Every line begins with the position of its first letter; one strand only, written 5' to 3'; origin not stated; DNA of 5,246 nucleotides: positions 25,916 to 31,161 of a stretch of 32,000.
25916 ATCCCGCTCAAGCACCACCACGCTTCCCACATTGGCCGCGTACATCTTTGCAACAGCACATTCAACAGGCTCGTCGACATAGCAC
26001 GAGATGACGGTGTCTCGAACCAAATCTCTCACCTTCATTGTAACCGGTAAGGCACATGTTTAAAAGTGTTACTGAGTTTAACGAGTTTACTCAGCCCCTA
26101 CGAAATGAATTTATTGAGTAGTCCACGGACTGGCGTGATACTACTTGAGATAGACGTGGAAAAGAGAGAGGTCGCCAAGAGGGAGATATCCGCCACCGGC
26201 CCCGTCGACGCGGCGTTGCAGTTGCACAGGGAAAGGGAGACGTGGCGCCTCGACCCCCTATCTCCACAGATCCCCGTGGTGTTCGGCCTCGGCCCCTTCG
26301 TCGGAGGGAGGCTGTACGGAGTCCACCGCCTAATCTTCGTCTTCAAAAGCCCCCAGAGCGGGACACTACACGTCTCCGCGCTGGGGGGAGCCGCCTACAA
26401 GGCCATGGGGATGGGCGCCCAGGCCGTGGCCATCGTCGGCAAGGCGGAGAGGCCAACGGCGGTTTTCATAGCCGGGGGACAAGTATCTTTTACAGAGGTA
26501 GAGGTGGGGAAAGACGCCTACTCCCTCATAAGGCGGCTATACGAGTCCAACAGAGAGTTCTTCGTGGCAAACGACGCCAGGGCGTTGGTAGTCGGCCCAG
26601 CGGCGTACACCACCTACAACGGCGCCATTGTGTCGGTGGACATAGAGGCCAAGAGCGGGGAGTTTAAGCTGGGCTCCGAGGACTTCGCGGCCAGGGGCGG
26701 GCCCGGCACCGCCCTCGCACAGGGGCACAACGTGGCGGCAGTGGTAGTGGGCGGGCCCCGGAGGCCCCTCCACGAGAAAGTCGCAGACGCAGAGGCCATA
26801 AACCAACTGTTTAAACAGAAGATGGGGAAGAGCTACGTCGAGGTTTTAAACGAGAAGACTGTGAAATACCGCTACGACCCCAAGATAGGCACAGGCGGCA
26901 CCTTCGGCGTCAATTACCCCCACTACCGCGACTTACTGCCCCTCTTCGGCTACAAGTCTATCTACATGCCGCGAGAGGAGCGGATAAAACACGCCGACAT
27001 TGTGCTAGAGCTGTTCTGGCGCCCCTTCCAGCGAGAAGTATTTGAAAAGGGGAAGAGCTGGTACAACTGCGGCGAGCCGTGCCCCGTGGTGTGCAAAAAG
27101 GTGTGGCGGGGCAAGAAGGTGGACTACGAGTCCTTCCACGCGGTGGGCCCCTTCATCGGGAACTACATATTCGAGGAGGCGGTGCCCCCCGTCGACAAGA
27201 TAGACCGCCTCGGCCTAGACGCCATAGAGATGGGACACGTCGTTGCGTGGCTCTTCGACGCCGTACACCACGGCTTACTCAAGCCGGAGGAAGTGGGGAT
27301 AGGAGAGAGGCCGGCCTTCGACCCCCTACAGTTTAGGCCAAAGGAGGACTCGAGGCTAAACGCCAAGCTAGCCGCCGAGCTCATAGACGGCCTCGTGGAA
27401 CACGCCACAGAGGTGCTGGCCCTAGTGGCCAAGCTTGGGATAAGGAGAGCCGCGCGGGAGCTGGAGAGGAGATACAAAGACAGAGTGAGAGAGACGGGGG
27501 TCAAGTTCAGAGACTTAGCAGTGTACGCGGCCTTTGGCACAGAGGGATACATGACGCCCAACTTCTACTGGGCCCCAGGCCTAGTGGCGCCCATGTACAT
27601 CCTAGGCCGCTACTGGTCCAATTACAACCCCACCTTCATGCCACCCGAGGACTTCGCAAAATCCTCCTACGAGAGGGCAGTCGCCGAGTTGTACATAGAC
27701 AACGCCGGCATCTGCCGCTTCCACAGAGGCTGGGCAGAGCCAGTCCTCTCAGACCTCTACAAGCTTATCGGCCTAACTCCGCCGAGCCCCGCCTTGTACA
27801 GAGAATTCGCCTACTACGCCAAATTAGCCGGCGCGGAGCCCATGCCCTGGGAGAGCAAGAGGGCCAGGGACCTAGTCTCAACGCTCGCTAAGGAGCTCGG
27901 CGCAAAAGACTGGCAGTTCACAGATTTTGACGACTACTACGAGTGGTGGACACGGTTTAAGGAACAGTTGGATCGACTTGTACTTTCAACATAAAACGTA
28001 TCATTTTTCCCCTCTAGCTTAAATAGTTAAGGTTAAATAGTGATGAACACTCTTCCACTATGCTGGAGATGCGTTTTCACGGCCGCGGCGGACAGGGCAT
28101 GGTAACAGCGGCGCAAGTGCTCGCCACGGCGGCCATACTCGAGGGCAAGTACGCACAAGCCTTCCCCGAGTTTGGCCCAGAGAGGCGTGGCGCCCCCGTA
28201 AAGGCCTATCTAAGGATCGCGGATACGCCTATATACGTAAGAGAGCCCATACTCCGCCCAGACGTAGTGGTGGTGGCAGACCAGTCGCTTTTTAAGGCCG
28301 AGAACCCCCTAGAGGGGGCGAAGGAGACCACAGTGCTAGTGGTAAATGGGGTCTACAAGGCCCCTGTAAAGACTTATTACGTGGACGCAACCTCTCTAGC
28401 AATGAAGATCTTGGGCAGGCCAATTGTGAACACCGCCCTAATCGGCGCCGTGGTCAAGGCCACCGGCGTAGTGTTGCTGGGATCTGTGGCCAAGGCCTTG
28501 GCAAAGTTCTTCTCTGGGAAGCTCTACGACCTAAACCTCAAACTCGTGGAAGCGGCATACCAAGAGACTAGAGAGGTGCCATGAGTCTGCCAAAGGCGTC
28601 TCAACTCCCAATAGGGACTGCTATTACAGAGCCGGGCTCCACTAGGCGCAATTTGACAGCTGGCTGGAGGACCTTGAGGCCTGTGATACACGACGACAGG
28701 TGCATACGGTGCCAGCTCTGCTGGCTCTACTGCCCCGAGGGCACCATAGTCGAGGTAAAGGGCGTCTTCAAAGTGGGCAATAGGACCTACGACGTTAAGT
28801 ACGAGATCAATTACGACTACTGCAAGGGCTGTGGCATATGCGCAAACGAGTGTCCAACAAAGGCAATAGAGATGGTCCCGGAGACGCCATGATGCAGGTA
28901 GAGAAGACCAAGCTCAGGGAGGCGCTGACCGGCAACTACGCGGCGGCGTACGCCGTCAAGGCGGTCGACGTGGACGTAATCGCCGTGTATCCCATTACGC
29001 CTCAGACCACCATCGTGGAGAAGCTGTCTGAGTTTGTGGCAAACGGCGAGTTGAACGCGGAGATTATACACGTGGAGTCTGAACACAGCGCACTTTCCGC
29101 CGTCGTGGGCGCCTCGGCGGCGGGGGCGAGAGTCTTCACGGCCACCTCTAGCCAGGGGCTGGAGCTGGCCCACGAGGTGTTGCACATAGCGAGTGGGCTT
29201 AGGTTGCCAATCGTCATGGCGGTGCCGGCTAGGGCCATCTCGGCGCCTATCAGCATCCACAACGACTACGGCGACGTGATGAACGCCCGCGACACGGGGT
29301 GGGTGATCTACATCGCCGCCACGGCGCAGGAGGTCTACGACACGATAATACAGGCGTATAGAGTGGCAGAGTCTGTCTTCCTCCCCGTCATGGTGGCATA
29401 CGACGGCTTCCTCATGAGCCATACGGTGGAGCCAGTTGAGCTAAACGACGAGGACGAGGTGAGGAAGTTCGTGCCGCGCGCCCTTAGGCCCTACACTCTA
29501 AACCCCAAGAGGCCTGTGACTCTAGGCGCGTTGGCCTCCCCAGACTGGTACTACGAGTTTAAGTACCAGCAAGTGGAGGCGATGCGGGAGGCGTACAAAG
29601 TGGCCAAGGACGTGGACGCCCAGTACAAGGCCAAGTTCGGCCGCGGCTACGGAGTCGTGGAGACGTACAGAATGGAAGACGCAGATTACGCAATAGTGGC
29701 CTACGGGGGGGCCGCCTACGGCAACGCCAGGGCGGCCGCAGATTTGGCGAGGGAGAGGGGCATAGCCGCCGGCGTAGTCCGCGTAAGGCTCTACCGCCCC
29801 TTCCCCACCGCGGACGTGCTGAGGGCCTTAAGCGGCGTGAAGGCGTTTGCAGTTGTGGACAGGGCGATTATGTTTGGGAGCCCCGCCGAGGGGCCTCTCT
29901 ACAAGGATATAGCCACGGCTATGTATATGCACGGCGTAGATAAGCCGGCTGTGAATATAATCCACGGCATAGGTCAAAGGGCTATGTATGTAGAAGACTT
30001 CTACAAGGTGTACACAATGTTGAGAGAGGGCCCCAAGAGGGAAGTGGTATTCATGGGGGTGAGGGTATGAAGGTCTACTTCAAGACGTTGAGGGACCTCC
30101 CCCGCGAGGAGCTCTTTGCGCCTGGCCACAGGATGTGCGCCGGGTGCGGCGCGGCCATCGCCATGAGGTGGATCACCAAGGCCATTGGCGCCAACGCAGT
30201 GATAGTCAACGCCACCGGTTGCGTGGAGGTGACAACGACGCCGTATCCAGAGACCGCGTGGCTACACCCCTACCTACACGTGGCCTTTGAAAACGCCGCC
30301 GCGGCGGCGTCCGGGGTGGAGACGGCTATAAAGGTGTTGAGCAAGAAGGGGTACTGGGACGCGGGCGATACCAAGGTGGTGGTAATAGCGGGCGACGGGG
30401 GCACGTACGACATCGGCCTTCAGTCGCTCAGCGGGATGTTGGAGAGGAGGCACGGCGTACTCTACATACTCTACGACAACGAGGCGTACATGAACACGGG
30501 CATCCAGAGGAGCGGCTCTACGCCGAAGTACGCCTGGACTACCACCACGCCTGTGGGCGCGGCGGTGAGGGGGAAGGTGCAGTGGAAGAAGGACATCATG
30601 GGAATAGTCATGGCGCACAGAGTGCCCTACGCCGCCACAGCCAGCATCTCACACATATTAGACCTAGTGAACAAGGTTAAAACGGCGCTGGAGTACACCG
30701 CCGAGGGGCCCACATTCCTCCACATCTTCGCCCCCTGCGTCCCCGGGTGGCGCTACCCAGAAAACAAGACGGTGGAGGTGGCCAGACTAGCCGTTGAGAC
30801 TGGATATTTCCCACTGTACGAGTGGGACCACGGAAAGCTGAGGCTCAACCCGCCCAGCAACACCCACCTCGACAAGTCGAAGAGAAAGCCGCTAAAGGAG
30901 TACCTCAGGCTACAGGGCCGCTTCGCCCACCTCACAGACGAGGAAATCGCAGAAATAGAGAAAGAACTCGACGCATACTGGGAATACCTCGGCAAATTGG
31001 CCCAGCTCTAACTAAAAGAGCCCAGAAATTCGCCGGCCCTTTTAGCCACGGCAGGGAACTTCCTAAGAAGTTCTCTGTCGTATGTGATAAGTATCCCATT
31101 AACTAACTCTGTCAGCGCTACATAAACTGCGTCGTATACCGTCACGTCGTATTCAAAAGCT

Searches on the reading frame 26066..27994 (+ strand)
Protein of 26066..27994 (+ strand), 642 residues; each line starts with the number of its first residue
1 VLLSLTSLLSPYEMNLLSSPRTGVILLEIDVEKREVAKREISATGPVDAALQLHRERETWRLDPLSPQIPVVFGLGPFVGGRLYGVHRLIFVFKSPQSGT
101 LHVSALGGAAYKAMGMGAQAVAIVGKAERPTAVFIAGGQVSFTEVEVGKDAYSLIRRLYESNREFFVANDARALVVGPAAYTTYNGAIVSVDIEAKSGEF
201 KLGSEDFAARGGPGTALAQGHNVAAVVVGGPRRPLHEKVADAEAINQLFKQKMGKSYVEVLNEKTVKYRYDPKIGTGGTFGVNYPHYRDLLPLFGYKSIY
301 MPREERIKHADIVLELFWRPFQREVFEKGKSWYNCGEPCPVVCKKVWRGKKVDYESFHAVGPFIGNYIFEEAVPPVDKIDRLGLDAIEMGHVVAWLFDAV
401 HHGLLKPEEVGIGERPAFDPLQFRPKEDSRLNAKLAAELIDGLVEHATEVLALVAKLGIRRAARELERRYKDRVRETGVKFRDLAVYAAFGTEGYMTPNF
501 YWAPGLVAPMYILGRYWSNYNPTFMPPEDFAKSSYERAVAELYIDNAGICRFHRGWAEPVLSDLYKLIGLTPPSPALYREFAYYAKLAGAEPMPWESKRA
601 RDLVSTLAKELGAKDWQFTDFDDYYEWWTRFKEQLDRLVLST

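Call 105: search_protein_families(library=pfam, proteins=[window:26066-27994:+], max_evalue=0.00001)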
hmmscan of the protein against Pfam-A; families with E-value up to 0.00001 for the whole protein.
window:26066-27994:+ (642 aa): 2 families
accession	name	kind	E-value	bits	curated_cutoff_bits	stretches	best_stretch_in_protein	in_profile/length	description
PF02730.20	AFOR_N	-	5.9e-33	114.7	29.8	1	26-230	3-198/199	Aldehyde ferredoxin oxidoreductase, N-terminal domain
PF01314.23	AFOR_C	-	1.2e-13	51.4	27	1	260-468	9-196/385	Aldehyde ferredoxin oxidoreductase, domains 2 & 3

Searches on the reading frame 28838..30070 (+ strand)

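Call 105: search_protein_families(library=pfam, proteins=[window:28838-30070:+], max_evalue=0.00001)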
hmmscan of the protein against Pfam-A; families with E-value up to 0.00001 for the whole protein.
window:28838-30070:+ (410 aa): 3 families
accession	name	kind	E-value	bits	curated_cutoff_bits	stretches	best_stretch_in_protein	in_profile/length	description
PF01855.24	POR_N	-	5.5e-76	255.8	27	1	39-259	2-229/231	Pyruvate flavodoxin/ferredoxin oxidoreductase, thiamine diP-bdg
PF17147.9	PFOR_II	-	3.6e-30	104.8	27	1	282-388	1-102/102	Pyruvate:ferredoxin oxidoreductase core domain II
PF02780.25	Transketolase_C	-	7.9e-06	26.2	25.9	0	280-351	8-78/124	Transketolase, C-terminal domain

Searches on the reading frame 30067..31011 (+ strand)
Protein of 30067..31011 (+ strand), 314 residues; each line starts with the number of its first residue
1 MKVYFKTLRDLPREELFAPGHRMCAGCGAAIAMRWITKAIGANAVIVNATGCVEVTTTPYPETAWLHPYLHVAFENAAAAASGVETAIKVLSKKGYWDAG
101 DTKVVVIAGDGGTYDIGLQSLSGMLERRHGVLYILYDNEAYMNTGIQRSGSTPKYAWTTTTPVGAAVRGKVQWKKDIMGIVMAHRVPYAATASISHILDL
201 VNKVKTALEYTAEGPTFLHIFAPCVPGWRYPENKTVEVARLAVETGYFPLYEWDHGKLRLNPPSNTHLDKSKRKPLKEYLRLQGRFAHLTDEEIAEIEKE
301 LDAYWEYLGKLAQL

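Call 105: search_protein_families(library=pfam, proteins=[window:30067-31011:+], max_evalue=0.00001)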
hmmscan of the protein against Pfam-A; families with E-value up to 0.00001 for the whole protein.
window:30067-31011:+ (314 aa): 1 family
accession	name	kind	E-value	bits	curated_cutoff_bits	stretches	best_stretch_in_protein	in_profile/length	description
PF02775.26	TPP_enzyme_C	-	6.7e-22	78.4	21.9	1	50-220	2-151/151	Thiamine pyrophosphate enzyme, C-terminal TPP binding domain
